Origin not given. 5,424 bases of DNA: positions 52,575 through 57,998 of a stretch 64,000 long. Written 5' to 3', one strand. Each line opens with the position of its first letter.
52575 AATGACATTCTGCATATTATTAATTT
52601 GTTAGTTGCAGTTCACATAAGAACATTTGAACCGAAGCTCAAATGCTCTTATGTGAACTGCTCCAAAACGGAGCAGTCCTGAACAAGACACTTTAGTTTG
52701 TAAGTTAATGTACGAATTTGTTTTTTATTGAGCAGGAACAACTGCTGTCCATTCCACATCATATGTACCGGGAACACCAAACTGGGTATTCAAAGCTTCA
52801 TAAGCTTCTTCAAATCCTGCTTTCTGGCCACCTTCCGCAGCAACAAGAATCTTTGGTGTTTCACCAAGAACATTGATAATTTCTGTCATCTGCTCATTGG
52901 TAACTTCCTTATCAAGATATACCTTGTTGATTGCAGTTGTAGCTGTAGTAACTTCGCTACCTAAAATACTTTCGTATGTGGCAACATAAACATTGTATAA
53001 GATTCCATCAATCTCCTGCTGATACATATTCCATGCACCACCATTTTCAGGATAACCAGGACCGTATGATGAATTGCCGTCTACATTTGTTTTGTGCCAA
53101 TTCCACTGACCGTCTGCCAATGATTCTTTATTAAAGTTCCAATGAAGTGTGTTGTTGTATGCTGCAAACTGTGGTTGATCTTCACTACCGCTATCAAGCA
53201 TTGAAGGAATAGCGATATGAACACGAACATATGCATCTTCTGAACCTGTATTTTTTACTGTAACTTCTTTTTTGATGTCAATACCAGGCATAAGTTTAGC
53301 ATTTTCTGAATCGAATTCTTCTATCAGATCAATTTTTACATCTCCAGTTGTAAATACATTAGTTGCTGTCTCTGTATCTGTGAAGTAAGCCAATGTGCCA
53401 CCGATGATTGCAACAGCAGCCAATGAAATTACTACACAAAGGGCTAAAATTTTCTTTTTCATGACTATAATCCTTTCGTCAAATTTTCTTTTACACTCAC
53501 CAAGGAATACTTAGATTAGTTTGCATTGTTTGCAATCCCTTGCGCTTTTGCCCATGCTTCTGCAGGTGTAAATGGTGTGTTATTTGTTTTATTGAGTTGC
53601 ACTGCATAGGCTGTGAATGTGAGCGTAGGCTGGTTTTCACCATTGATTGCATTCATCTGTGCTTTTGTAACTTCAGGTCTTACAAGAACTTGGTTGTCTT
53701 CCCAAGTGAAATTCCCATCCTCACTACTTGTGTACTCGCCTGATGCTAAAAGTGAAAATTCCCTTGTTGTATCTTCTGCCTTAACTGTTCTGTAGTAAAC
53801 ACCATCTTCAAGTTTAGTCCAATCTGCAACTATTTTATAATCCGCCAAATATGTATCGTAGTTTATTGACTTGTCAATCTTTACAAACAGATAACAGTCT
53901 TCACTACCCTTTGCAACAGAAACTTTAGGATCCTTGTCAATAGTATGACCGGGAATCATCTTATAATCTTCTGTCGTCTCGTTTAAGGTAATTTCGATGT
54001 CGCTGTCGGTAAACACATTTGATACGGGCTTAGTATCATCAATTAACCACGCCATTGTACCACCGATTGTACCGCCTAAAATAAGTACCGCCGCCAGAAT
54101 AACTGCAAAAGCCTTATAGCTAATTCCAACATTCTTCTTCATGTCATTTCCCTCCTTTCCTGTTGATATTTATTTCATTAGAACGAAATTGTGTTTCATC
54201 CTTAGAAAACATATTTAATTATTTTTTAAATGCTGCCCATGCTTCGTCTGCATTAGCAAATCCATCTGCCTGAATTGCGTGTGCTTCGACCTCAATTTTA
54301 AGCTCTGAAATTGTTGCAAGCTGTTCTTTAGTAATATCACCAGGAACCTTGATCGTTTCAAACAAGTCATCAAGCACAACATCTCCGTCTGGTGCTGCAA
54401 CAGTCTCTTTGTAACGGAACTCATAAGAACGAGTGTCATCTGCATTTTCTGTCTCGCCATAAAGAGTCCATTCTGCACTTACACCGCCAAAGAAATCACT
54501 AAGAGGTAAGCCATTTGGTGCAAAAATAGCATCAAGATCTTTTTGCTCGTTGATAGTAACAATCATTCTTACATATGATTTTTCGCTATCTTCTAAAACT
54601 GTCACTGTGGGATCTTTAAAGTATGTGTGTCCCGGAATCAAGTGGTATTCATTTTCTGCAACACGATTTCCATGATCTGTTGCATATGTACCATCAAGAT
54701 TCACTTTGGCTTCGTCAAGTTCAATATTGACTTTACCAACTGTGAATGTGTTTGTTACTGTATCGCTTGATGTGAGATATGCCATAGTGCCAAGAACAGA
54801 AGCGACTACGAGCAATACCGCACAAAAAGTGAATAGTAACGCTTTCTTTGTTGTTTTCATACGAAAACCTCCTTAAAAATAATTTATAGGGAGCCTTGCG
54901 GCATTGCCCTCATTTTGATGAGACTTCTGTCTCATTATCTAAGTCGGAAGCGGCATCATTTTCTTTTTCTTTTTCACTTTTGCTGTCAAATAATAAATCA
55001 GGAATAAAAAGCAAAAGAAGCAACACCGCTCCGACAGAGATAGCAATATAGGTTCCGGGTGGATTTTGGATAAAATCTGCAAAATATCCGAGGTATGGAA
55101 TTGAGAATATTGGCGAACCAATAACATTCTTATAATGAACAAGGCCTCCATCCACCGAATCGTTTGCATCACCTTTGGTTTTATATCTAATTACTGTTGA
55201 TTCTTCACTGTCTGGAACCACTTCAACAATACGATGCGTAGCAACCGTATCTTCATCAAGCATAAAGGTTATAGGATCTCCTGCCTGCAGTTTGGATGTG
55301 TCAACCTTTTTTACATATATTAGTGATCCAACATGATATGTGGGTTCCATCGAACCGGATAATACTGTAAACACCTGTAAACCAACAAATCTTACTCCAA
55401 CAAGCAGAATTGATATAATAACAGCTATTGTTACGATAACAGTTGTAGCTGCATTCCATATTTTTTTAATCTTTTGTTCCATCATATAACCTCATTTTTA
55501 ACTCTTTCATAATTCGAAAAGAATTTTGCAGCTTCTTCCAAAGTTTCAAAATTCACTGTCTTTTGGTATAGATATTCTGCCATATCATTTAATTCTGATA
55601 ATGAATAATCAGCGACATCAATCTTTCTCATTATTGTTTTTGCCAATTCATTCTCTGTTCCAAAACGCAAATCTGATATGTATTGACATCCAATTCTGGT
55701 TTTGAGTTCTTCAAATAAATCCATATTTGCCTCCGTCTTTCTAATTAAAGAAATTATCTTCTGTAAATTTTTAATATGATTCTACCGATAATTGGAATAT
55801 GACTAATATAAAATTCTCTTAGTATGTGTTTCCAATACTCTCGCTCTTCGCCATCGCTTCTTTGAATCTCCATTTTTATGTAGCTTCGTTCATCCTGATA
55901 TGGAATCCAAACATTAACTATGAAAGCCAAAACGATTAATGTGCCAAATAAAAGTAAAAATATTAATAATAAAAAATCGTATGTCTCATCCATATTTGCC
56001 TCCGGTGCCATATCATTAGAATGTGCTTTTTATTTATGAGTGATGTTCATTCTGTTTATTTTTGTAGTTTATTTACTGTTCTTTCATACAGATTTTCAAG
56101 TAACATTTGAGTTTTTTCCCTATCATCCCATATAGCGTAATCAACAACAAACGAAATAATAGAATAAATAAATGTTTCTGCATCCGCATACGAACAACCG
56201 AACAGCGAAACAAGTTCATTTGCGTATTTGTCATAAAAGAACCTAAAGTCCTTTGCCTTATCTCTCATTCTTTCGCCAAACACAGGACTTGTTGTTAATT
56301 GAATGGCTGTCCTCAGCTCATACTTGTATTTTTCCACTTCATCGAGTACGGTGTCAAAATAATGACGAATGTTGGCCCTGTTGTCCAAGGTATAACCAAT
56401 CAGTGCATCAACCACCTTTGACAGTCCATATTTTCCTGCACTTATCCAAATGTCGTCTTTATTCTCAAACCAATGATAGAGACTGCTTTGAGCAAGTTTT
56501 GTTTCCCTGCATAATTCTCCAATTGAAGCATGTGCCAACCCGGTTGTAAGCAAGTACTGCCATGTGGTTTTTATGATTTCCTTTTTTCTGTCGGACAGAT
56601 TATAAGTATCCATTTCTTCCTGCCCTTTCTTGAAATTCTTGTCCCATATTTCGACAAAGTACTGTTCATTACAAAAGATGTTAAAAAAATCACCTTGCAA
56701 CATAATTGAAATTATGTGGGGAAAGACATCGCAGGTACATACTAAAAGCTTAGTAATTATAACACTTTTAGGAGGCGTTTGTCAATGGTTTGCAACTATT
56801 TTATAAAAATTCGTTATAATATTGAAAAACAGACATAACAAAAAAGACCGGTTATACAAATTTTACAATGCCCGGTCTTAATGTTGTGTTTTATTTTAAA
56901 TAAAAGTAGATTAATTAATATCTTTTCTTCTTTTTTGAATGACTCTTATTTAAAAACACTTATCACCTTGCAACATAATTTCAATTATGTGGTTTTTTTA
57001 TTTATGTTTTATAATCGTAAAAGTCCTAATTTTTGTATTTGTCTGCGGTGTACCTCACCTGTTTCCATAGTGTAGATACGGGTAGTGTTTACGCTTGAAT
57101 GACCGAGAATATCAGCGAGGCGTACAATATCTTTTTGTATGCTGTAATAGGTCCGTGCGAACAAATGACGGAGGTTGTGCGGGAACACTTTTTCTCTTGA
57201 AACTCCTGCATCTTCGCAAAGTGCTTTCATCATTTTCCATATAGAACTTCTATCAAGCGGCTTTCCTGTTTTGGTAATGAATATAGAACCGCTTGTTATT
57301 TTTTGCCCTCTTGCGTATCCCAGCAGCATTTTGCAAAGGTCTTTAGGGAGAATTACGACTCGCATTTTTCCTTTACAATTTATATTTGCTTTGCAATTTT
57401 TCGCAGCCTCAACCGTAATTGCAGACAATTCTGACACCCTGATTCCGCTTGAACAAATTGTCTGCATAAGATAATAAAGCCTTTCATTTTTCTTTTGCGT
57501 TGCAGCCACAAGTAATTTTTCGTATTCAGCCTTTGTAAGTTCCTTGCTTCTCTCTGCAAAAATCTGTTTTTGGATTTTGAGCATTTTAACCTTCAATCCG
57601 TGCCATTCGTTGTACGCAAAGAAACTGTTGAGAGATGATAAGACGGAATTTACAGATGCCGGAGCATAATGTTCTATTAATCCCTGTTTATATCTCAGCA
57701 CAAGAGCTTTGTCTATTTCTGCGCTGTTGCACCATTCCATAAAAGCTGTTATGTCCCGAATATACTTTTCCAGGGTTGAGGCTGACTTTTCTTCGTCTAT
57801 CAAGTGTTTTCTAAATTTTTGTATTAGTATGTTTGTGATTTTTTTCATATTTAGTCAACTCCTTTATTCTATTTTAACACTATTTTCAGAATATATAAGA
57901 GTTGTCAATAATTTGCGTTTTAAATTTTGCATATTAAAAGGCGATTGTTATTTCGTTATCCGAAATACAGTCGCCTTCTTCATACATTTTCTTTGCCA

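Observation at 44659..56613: Hybrid TasA-fibre / sortase operon: SipW, five TasA-like paralogs, a 1453-aa adhesin-like protein, a TasA-CnaB chimera with LIQTG sorting signal, and a sortase, under a TetR regulator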

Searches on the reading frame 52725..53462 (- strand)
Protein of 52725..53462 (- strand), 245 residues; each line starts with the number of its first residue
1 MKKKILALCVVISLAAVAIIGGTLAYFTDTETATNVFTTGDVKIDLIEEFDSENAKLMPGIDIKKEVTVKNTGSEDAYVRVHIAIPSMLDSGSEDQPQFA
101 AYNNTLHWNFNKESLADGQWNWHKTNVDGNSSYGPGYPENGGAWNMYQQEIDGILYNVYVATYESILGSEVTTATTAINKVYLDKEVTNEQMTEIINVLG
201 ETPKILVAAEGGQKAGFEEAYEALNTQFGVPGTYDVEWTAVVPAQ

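Call 3: search_protein_families(library=pfam, proteins=[window:52725-53462:-], max_evalue=0.01)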
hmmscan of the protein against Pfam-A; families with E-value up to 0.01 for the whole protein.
window:52725-53462:- (245 aa): 1 family
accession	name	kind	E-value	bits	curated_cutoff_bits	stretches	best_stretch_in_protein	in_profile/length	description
PF12389.13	Peptidase_M73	-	1.1e-09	38.9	22.5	1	2-76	3-77/196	Camelysin metallo-endopeptidase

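Call 5: search_protein_families(library=ncbifam, proteins=[window:52725-53462:-], max_evalue=0.01)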
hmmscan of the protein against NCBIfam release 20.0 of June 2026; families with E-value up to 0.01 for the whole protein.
window:52725-53462:- (245 aa): 3 families
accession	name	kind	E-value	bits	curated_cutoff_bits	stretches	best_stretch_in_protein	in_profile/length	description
TIGR04090.1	exp_by_SipW_IV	subfamily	1.2e-21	77.6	60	1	8-189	4-172/241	BsaA family SipW-dependent biofilm matrix protein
TIGR04088.1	cognate_SipW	domain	4.8e-11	42.5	19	1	12-42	4-34/34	SipW-dependent-type signal peptide-containing protein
NF046066.1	BioflmMtrxTasA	equivalog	1.9e-06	27.5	450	1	3-75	4-78/264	biofilm matrix protein TasA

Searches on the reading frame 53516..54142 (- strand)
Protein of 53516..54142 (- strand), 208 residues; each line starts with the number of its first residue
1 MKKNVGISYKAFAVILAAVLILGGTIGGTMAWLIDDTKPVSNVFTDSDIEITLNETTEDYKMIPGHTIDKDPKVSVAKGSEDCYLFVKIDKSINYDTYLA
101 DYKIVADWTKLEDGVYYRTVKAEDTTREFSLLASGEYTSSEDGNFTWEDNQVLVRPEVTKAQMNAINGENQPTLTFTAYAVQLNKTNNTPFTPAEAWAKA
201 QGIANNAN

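Call 3: search_protein_families(library=pfam, proteins=[window:53516-54142:-], max_evalue=0.01)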
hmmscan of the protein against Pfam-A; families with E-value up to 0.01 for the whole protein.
window:53516-54142:- (208 aa): 1 family
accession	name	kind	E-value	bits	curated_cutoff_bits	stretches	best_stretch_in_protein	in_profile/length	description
PF12389.13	Peptidase_M73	-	0.0081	16.5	22.5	0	13-75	8-71/196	Camelysin metallo-endopeptidase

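Call 5: search_protein_families(library=ncbifam, proteins=[window:53516-54142:-], max_evalue=0.01)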
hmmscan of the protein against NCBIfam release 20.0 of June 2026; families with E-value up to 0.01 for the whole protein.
window:53516-54142:- (208 aa): 0 families

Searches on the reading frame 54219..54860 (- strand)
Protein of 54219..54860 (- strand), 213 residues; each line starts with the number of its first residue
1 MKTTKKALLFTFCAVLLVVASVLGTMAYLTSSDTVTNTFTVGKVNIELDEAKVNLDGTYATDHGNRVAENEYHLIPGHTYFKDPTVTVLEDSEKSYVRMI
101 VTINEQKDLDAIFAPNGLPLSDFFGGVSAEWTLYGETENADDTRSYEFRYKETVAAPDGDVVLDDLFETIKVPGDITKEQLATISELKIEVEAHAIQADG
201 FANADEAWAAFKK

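Call 3: search_protein_families(library=pfam, proteins=[window:54219-54860:-], max_evalue=0.01)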
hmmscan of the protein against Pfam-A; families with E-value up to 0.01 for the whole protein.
window:54219-54860:- (213 aa): 0 families

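Call 5: search_protein_families(library=ncbifam, proteins=[window:54219-54860:-], max_evalue=0.01)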
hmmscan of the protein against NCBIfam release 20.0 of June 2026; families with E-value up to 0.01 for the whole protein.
window:54219-54860:- (213 aa): 2 families
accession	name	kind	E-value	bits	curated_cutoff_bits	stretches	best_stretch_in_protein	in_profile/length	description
TIGR04088.1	cognate_SipW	domain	3.8e-07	30.1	19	1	14-44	4-34/34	SipW-dependent-type signal peptide-containing protein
TIGR04090.1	exp_by_SipW_IV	subfamily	0.0032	17.2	60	1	6-50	2-44/241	BsaA family SipW-dependent biofilm matrix protein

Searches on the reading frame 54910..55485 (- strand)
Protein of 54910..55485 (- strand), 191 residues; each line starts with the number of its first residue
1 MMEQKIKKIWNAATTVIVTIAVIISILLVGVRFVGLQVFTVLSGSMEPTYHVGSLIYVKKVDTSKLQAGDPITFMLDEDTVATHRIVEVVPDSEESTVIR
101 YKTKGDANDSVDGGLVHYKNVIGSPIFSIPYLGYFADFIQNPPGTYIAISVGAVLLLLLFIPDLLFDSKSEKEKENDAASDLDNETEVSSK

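Call 3: search_protein_families(library=pfam, proteins=[window:54910-55485:-], max_evalue=0.01)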
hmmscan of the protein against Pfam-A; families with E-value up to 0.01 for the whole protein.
window:54910-55485:- (191 aa): 1 family
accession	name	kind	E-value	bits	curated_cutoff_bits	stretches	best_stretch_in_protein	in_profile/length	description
PF10502.14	Peptidase_S26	-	5.2e-07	30.2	22.9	1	18-79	5-68/168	Signal peptidase, peptidase S26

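Call 5: search_protein_families(library=ncbifam, proteins=[window:54910-55485:-], max_evalue=0.01)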
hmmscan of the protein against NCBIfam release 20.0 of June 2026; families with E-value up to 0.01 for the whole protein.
window:54910-55485:- (191 aa): 3 families
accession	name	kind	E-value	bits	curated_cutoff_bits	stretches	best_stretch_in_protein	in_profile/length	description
NF046067.1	SigPepSipWBacil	equivalog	8.7e-35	120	190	1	15-185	15-185/189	signal peptidase I SipW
TIGR02228.1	sigpep_I_arch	equivalog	1.6e-27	96.3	51.85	1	15-157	7-151/158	signal peptidase I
TIGR02227.1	sigpep_I_bact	equivalog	2e-08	34.3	47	1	18-87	2-75/162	signal peptidase I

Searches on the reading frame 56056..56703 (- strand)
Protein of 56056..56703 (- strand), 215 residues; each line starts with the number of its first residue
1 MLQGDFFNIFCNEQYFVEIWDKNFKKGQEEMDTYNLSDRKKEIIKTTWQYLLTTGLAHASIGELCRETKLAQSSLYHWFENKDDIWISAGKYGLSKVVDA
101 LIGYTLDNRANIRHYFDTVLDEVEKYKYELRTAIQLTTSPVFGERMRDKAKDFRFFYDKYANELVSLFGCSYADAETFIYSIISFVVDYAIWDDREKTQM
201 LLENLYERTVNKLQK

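Call 3: search_protein_families(library=pfam, proteins=[window:56056-56703:-], max_evalue=0.01)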
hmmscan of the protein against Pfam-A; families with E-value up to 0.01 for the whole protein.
window:56056-56703:- (215 aa): 1 family
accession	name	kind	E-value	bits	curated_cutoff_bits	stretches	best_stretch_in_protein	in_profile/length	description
PF00440.29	TetR_N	-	0.0003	20.9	24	1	43-85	1-43/47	Bacterial regulatory proteins, tetR family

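Call 5: search_protein_families(library=ncbifam, proteins=[window:56056-56703:-], max_evalue=0.01)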
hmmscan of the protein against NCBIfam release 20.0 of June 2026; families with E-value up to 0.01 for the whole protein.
window:56056-56703:- (215 aa): 4 families
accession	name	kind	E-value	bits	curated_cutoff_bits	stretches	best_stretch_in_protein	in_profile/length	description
NF053878.1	FATransRegFadRBac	equivalog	4.3e-05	23.4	200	1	41-101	6-66/190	fatty acid metabolism transcriptional regulator FadR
NF051457.1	acryl_TF_AcuR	equivalog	6e-05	22.4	247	1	25-129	4-112/204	acrylate utilization transcriptional regulator AcuR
NF001978.0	PRK00767.1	equivalog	0.00017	21.5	118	1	39-107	10-78/197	transcriptional regulator BetI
TIGR03384.1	betaine_BetI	equivalog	0.00018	21.3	201.3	1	39-104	9-74/189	choline-binding transcriptional repressor BetI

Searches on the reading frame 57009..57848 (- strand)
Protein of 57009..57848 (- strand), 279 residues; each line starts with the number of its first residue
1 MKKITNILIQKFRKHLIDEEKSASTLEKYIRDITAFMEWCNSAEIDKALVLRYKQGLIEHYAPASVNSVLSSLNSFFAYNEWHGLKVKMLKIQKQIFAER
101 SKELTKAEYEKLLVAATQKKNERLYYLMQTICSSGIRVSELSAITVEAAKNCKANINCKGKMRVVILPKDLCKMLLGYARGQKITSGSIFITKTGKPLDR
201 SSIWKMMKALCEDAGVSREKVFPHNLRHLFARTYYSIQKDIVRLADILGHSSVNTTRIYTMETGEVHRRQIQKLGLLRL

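Call 51: search_protein_families(library=pfam, proteins=[window:57009-57848:-], max_evalue=0.001)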
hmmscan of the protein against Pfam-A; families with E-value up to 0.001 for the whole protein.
window:57009-57848:- (279 aa): 3 families
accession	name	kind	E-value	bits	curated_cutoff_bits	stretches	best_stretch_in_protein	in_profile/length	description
PF00589.27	Phage_integrase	-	2.6e-24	86.3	27.1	1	103-261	2-167/172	Phage integrase family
PF02899.23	Phage_int_SAM_1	-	9.8e-07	29.4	22.3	1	9-82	1-81/83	Phage integrase, N-terminal SAM-like domain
PF13495.12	Phage_int_SAM_4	-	1.7e-06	28.8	27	1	8-78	1-76/85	Phage integrase, N-terminal SAM-like domain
